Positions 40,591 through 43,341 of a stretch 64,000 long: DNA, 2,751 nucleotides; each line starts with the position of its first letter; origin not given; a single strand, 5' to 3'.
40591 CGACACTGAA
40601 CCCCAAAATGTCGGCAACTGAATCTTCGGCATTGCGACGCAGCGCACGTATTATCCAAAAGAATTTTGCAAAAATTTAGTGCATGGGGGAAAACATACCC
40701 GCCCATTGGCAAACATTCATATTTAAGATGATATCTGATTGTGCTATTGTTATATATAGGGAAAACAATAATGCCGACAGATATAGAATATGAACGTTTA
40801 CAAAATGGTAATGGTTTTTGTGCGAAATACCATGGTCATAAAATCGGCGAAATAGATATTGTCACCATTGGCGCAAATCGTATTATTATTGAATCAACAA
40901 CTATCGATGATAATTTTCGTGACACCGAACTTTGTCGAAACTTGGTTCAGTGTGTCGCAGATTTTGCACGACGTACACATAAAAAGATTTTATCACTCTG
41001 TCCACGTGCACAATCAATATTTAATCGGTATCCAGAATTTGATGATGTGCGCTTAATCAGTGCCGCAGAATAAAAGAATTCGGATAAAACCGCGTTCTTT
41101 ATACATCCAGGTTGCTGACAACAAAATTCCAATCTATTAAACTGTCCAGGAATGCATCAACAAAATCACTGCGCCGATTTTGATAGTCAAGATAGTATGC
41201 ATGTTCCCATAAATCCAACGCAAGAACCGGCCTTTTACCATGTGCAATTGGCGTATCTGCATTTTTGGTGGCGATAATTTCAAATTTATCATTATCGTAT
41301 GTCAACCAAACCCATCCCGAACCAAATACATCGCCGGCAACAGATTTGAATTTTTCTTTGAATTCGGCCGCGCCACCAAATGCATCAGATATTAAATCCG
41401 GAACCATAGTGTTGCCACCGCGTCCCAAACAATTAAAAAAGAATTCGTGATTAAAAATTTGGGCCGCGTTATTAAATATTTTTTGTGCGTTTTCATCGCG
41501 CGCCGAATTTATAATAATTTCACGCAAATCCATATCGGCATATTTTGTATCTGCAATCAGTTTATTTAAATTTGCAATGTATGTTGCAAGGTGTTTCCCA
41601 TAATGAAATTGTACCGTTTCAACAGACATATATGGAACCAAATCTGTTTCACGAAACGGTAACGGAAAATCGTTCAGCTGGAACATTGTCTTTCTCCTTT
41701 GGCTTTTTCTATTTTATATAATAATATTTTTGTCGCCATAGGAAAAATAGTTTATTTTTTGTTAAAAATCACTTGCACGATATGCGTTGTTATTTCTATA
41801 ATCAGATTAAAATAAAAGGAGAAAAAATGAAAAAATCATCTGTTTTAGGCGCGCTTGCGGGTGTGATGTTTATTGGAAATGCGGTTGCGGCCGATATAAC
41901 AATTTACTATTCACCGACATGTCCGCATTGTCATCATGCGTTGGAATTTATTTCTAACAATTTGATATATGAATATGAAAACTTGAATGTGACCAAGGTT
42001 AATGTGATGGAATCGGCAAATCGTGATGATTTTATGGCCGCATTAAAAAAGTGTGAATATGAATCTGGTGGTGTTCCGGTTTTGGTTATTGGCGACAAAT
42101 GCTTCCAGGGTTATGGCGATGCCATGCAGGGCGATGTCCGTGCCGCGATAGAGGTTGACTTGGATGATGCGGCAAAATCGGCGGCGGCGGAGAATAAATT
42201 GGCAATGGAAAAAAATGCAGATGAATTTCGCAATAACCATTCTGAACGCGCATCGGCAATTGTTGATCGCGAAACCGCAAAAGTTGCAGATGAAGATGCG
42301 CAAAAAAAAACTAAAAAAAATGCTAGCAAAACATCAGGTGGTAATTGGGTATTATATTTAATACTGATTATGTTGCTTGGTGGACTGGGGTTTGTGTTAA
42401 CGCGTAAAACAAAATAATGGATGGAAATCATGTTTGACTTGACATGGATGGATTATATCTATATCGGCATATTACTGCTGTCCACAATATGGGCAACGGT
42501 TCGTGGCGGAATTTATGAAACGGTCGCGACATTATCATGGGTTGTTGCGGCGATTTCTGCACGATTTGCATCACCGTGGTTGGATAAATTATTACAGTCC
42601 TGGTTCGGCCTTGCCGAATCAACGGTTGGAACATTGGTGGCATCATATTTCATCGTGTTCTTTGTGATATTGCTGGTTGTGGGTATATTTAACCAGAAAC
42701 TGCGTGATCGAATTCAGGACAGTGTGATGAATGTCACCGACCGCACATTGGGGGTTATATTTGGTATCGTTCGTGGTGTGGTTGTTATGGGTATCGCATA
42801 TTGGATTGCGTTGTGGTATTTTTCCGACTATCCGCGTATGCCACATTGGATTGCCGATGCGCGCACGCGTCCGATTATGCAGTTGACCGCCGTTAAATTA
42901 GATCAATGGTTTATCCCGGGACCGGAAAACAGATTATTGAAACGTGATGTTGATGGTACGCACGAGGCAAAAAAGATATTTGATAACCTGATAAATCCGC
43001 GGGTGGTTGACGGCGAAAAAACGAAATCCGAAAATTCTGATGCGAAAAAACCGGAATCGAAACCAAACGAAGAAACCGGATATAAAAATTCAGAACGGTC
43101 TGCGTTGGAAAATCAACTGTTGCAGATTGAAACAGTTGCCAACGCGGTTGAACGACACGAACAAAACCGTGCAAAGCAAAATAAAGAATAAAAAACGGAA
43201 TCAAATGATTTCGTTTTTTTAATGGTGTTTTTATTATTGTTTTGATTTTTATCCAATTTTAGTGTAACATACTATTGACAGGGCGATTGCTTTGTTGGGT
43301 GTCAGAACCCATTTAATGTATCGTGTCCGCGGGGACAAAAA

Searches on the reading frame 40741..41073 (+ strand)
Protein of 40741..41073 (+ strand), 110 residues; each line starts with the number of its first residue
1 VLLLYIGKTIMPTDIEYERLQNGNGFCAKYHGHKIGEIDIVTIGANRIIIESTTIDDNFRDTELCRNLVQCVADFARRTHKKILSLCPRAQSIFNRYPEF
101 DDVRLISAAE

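Call 8: search_protein_families(library=pfam, proteins=[window:40741-41073:+], max_evalue=0.01)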
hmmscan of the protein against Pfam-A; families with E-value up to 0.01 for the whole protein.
window:40741-41073:+ (110 aa): 2 families
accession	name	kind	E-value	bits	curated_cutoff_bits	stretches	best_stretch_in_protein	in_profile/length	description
PF14542.12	Acetyltransf_CG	-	2.6e-12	47.1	30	1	28-103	4-80/80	GCN5-related N-acetyl-transferase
PF00583.31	Acetyltransf_1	-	0.0038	17.9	20.7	1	15-86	25-98/116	Acetyltransferase (GNAT) family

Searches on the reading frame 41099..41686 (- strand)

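Call 8: search_protein_families(library=pfam, proteins=[window:41099-41686:-], max_evalue=0.01)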
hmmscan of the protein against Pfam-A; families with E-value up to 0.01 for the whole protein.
window:41099-41686:- (195 aa): 2 families
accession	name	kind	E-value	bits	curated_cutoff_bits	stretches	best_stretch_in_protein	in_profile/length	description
PF02777.23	Sod_Fe_C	-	7.6e-34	116.3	20.9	1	97-190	7-100/102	Iron/manganese superoxide dismutases, C-terminal domain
PF00081.27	Sod_Fe_N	-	8.9e-20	71.4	27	1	8-87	6-81/82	Iron/manganese superoxide dismutases, alpha-hairpin domain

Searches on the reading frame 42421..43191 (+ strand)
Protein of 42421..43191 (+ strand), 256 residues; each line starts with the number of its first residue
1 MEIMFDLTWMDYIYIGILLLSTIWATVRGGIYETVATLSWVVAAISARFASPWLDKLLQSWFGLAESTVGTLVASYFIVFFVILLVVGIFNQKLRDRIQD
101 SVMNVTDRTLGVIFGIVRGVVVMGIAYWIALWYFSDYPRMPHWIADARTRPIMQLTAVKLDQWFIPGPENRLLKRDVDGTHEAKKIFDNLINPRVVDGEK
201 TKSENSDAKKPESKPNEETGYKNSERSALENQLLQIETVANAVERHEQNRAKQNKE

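Call 8: search_protein_families(library=pfam, proteins=[window:42421-43191:+], max_evalue=0.01)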
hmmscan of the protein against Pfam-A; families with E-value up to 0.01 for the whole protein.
window:42421-43191:+ (256 aa): 1 family
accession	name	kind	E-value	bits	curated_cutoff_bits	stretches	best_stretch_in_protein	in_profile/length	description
PF02674.22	Colicin_V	-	1e-24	87.6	29.3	1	10-154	1-140/144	Colicin V production protein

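Call 15: find_related_loci(query=window:42421-43191:+, collection=genome_contigs, flank=6000)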
Query window:42421-43191:+ (256 aa) in genome_contigs; peptide patterns used: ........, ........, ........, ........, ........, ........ (x = any residue, [..] = any of these).
344 stretches matched a pattern; 144 encode a relative of the query (tblastn E <= 1e-3); the best 80 are kept; 80 distinct loci.
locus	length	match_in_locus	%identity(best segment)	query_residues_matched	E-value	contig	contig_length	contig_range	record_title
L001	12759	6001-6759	82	4-256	9e-144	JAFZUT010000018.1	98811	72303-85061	MAG: Alphaproteobacteria bacterium isolate RGIG8116 Water_buffalos_Rumen-3__c1352727, whole genome shotgun sequence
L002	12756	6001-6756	81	4-256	1e-140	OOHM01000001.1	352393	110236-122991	uncultured proteobacterium isolate RUG585 genome assembly, contig: scaffold_6, whole genome shotgun sequence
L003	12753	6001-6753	80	4-256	2e-139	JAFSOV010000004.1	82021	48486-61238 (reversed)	MAG: Alphaproteobacteria bacterium isolate RGIG3338 Goat_Reticulum-6__c81671, whole genome shotgun sequence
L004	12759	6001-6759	80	3-256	6e-139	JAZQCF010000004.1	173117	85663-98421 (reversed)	MAG: Candidatus Enterousia sp. isolate T1900044638_TS20190104.MAGScoT_cleanbin_000062 SGB_1213_k141_917644, whole genome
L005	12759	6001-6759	79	4-256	5e-139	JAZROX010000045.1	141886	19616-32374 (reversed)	MAG: Candidatus Enterousia sp. isolate T1900045382_YK20190072.MAGScoT_cleanbin_000029 SGB_6903_k141_162561, whole genome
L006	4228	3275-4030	80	4-256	4e-141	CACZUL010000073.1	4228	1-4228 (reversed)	MAG: uncultured proteobacterium isolate RUG12956 genome assembly, contig: RUG12956_asm_73, whole genome shotgun sequence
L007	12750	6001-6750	78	4-256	2e-134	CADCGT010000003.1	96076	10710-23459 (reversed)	MAG: uncultured proteobacterium isolate RUG14636 genome assembly, contig: RUG14636_asm_3, whole genome shotgun sequence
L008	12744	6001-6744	79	4-255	5e-134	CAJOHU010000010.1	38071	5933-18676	uncultured Alphaproteobacteria bacterium isolate Red_deer_4_mag_124 genome assembly, contig: scaffold_1686, whole genome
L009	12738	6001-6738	78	4-253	8e-133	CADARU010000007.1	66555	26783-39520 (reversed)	MAG: uncultured proteobacterium isolate RUG13568 genome assembly, contig: RUG13568_asm_7, whole genome shotgun sequence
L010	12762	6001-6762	76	3-254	2e-132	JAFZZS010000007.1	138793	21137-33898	MAG: Alphaproteobacteria bacterium isolate RGIG8245 Water_buffalos_Rumen-5__c1187415, whole genome shotgun sequence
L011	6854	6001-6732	78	3-250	9e-132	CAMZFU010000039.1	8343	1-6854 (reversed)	MAG TPA_asm: uncultured proteobacterium isolate SRR10912535_bin.38_metaWRAP_v1.3_MAG genome assembly, contig: ERZ1421001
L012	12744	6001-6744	75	4-255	1e-131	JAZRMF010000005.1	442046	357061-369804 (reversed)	MAG: Candidatus Enterousia sp. isolate T1900045428_YK20190119.MAGScoT_cleanbin_000014 SGB_7076_k141_155572, whole genome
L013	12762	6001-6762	75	1-255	6e-131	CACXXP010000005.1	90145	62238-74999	MAG: uncultured proteobacterium isolate RUG11692 genome assembly, contig: RUG11692_asm_5, whole genome shotgun sequence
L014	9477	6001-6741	75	4-256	3e-129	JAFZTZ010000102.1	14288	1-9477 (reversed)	MAG: Alphaproteobacteria bacterium isolate RGIG8096 Water_buffalos_Rumen-2__c2743668, whole genome shotgun sequence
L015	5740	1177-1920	74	3-256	3e-129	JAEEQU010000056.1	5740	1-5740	MAG: Alphaproteobacteria bacterium isolate Tb.RUG.342 NODE_64832_length_5740_cov_0.944237, whole genome shotgun sequence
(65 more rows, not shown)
